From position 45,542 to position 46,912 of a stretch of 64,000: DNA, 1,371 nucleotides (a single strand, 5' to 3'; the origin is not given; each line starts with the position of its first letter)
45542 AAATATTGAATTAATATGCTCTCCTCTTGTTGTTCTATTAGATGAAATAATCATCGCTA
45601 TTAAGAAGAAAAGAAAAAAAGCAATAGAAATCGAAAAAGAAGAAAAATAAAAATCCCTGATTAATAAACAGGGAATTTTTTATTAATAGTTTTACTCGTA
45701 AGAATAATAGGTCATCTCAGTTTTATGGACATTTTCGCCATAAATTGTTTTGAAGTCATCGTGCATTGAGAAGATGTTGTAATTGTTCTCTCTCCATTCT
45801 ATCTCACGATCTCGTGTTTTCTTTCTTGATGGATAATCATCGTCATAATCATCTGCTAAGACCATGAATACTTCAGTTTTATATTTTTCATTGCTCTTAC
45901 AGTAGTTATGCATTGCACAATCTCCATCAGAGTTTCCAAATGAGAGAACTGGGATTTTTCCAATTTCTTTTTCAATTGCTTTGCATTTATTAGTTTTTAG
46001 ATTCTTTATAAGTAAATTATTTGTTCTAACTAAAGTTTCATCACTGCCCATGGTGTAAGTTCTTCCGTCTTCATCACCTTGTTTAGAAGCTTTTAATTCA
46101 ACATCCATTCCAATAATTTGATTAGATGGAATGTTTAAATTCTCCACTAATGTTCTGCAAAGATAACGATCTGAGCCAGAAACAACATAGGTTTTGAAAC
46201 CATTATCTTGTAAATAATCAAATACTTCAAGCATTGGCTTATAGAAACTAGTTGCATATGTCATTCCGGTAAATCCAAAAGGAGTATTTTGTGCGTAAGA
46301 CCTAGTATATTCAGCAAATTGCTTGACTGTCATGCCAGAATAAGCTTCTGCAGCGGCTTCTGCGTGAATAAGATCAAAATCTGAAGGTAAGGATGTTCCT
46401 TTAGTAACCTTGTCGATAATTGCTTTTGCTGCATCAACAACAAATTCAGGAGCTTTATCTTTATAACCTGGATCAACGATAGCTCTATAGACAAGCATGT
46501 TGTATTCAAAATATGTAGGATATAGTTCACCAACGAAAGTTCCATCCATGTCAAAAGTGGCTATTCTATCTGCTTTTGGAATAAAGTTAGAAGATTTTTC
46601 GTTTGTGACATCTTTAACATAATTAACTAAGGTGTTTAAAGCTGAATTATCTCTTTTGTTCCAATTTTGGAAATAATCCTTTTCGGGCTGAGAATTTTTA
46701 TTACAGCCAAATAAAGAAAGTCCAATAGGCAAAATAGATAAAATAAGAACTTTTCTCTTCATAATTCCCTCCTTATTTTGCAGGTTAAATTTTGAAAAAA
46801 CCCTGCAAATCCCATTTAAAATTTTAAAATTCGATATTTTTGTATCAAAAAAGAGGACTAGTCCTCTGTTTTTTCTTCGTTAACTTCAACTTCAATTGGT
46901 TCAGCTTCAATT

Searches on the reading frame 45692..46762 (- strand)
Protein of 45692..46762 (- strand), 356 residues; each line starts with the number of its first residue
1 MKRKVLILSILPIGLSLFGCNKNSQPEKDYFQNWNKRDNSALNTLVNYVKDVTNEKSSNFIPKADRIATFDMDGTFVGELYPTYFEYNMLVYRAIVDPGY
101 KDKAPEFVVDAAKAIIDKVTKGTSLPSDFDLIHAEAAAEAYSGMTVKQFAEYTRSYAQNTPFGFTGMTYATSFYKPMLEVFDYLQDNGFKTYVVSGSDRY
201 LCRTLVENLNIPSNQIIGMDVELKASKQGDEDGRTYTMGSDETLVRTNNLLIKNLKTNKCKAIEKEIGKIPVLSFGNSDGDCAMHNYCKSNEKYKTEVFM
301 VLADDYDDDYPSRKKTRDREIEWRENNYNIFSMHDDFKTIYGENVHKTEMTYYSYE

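Call 8: search_protein_families(library=pfam, proteins=[window:45692-46762:-], max_evalue=0.01)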
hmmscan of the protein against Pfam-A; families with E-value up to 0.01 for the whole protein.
window:45692-46762:- (356 aa): 2 families
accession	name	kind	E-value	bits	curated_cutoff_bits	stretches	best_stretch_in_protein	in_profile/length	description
PF12710.13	HAD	-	0.00031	21.7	27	1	69-242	2-147/189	haloacid dehalogenase-like hydrolase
PF00702.32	Hydrolase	-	0.0025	18.7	26.4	0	68-210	4-136/191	haloacid dehalogenase-like hydrolase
